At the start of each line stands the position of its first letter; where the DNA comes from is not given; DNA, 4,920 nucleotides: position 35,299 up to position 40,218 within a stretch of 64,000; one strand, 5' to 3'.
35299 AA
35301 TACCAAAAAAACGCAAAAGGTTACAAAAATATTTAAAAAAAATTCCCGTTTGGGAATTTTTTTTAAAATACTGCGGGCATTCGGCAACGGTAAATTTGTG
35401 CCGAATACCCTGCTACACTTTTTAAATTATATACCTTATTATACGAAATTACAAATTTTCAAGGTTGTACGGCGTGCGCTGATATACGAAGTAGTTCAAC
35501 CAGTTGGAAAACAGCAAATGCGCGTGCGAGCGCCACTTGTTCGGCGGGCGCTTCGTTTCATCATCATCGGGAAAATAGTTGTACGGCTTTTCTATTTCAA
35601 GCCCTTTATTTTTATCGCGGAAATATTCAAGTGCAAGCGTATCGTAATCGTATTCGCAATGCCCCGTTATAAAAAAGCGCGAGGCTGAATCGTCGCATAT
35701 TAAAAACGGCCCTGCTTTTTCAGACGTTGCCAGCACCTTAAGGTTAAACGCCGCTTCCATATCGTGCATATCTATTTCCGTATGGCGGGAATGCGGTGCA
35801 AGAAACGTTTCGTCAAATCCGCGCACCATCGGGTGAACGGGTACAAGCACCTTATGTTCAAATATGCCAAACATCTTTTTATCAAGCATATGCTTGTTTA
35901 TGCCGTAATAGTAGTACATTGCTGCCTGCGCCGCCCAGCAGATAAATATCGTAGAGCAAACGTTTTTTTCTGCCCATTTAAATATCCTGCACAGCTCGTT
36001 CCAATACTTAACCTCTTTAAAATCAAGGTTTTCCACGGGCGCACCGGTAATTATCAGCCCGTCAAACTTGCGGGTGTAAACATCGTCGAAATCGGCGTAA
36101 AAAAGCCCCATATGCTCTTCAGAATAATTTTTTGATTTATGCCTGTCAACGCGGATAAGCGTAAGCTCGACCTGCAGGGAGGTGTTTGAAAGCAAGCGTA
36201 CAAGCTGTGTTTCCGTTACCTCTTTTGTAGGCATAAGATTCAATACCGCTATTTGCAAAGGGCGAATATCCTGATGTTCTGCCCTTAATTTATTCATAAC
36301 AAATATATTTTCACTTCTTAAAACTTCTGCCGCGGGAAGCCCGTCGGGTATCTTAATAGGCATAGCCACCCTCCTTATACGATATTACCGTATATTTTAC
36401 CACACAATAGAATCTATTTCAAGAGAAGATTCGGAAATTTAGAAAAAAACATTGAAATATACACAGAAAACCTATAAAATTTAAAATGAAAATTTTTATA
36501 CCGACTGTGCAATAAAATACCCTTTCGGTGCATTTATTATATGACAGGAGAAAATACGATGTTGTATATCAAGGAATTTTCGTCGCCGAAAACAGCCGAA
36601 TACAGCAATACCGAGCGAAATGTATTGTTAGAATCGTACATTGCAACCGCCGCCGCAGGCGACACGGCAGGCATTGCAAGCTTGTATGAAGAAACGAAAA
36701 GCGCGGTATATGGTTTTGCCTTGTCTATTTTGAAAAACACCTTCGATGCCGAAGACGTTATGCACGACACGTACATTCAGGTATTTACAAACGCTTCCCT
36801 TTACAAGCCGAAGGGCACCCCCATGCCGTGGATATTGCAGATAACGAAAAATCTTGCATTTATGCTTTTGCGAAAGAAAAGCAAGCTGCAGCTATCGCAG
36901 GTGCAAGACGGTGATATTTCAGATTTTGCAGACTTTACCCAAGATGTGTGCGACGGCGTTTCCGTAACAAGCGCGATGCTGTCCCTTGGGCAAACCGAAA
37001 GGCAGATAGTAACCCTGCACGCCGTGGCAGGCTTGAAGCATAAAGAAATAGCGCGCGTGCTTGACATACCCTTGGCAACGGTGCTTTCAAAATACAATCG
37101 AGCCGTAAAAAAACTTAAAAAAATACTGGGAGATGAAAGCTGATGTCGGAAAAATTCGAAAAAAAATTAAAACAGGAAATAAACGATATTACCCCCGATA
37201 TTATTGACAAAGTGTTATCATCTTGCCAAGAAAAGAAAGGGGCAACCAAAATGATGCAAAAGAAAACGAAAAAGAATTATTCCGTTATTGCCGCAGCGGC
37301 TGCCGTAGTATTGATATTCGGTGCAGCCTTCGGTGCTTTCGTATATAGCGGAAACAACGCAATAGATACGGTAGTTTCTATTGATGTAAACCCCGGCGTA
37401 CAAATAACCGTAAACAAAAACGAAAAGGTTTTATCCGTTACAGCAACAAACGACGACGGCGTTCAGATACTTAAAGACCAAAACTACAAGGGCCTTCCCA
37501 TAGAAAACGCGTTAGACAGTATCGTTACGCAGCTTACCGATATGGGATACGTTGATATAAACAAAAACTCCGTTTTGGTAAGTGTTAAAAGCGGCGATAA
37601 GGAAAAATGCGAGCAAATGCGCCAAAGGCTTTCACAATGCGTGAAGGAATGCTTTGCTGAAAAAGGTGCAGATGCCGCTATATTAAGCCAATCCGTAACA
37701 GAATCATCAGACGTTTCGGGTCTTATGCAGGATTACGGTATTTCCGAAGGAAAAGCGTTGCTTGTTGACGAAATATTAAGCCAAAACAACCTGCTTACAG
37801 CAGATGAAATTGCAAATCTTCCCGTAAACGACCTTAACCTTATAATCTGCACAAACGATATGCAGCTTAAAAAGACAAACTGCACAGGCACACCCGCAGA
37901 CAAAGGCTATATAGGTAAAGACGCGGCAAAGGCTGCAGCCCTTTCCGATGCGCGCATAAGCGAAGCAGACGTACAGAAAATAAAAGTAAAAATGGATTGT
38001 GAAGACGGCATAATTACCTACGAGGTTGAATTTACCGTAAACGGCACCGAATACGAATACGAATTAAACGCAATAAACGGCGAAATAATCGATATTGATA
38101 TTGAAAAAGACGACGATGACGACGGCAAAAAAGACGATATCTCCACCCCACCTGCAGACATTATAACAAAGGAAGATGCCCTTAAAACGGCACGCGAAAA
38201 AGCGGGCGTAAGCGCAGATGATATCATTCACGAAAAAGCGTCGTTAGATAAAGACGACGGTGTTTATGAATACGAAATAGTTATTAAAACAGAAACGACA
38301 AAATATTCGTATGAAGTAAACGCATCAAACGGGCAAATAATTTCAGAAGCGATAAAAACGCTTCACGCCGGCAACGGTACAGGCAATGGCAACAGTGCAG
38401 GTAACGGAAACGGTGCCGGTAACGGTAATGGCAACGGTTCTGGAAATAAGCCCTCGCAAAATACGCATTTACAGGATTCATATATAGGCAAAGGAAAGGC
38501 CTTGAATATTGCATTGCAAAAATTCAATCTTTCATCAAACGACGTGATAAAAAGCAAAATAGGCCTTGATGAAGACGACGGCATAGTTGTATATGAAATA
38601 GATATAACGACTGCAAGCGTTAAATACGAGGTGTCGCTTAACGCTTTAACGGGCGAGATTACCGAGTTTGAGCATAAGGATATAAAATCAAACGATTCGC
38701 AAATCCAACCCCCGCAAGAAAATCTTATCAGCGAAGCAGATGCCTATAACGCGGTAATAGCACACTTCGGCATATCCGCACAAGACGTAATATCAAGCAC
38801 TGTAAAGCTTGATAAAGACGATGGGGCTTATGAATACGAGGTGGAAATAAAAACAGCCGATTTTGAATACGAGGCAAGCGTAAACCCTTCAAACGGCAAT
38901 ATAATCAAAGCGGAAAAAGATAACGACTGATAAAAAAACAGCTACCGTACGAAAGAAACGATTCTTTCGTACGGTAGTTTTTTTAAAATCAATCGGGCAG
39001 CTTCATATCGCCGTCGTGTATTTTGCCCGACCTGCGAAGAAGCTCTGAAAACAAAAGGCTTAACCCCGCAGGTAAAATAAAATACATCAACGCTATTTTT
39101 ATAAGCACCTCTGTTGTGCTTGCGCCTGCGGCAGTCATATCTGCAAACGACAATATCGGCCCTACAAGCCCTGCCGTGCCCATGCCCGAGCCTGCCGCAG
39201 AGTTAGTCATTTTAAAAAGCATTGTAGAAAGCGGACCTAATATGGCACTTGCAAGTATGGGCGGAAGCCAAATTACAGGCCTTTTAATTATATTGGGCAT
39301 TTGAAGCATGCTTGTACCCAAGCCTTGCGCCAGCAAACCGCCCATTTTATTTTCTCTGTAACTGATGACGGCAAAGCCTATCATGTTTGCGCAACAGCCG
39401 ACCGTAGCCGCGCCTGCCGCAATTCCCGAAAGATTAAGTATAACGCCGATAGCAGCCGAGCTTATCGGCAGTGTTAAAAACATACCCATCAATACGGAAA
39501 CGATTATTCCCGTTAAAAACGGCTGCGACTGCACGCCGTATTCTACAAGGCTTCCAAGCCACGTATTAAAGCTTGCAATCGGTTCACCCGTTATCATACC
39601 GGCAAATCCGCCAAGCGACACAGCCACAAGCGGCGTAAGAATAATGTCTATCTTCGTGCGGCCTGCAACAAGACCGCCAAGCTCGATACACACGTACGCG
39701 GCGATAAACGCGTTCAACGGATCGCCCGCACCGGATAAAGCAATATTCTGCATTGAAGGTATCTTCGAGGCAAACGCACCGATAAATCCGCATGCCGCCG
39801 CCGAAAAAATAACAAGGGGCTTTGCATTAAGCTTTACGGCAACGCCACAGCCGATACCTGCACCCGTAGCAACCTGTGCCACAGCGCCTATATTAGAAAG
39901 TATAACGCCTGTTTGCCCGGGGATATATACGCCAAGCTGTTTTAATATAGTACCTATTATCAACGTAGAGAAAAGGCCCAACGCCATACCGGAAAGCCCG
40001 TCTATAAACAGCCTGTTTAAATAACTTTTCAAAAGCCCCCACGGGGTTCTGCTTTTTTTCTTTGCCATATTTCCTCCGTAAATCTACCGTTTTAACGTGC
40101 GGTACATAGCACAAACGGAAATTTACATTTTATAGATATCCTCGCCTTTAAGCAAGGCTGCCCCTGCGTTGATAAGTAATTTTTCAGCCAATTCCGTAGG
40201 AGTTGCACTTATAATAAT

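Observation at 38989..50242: Aryl-pyruvate/aryl-CoA module (symporter-paaK-iorAB-ACT) interleaved gene-by-gene with an MBOAT and two AlgJ/AlgX-type DxHW acyltransferases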

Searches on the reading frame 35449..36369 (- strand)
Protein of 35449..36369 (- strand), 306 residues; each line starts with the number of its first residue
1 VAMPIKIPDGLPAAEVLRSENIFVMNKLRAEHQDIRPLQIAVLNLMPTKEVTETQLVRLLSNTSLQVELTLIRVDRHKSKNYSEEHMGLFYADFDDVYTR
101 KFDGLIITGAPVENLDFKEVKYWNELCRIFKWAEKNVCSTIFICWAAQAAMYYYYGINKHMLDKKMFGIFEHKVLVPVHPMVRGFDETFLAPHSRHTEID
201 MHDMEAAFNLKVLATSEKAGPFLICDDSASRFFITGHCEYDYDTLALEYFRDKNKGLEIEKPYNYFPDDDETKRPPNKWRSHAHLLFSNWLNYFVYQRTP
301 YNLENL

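Call 65: search_protein_families(library=pfam, proteins=[window:35449-36369:-], max_evalue=0.001)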
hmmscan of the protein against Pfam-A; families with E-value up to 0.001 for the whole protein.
window:35449-36369:- (306 aa): 1 family
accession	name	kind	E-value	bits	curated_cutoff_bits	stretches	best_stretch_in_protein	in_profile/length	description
PF04204.22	HTS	-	9.3e-135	448.8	27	1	4-301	1-298/298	Homoserine O-succinyltransferase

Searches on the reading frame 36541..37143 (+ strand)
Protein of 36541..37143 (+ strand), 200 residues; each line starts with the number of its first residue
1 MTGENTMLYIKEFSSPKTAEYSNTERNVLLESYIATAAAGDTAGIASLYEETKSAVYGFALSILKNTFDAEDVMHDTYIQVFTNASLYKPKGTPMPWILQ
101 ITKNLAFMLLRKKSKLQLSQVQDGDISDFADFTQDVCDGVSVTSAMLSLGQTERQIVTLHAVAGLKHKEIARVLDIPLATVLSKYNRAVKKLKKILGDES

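Call 65: search_protein_families(library=pfam, proteins=[window:36541-37143:+], max_evalue=0.001)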
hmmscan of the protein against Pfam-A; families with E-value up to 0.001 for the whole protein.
window:36541-37143:+ (200 aa): 3 families
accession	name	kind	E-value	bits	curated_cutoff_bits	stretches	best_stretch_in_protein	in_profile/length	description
PF08281.18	Sigma70_r4_2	-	9.3e-12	44.9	25.7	1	142-192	4-54/54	Sigma-70, region 4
PF04542.20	Sigma70_r2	-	2.9e-11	43.4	24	1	48-114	1-69/71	Sigma-70 region 2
PF04545.22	Sigma70_r4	-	1.4e-08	34.6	24.1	1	145-194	1-50/50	Sigma-70, region 4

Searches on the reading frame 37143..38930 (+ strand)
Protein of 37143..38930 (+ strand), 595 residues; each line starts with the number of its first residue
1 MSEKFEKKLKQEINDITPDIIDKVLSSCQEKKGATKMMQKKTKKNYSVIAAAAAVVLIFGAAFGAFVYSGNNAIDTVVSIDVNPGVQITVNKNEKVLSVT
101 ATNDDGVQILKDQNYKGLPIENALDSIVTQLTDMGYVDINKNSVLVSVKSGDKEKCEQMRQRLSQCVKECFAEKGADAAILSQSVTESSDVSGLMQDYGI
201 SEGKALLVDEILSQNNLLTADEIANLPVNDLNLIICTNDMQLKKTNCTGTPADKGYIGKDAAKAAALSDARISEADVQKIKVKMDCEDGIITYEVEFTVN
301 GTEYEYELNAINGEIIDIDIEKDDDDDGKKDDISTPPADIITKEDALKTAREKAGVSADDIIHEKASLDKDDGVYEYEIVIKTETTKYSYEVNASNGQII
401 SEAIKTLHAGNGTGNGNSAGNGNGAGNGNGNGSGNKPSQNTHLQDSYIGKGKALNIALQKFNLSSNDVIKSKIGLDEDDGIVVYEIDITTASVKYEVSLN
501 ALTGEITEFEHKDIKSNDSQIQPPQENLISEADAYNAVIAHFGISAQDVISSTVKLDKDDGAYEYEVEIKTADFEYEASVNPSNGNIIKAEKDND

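Call 65: search_protein_families(library=pfam, proteins=[window:37143-38930:+], max_evalue=0.001)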
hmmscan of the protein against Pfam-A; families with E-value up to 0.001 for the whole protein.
window:37143-38930:+ (595 aa): 3 families
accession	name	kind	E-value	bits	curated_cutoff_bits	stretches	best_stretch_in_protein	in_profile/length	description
PF23750.1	RsgI_M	-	8.3e-26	91.6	25.3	1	76-208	2-131/133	Anti-sigma factor RsgI-like central domain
PF03413.25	PepSY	-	1.6e-24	86.4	24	3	341-401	2-58/60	Peptidase propeptide and YPEB domain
PF22807.2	TrAA12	-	0.00055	18.8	30.9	0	410-435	403-428/463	TrAA12-like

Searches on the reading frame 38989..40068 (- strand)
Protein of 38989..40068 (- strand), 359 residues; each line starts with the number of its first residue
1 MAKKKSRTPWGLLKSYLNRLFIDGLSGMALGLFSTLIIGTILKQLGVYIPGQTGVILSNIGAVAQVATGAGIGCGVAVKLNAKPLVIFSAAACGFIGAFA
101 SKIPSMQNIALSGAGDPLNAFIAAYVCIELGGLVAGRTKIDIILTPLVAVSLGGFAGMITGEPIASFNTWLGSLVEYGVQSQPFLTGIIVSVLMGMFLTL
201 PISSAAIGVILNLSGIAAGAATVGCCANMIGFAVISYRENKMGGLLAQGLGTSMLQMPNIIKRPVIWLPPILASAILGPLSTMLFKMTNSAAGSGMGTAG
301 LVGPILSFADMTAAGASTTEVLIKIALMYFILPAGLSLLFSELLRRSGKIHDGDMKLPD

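Call 3: search_protein_families(library=pfam, proteins=[window:38989-40068:-], max_evalue=0.01)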
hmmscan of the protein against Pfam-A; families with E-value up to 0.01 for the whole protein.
window:38989-40068:- (359 aa): 1 family
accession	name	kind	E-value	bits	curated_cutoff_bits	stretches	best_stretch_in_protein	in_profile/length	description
PF13303.11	PTS_EIIC_2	-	1.4e-96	323.8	28.9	1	24-357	3-327/327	Phosphotransferase system, EIIC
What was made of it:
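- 38989..40068 (-): Gene 10: a PTS_EIIC_2-family permease. It is co-directional and lies before the terminator, but it is specific to this lineage and not part of the conserved cluster. Pfam PF13303 1.4e-96 (call 3).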

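Call 4: search_protein_families(library=ncbifam, proteins=[window:38989-40068:-], max_evalue=0.01)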
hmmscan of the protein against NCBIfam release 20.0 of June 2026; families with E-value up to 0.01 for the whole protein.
window:38989-40068:- (359 aa): 0 families
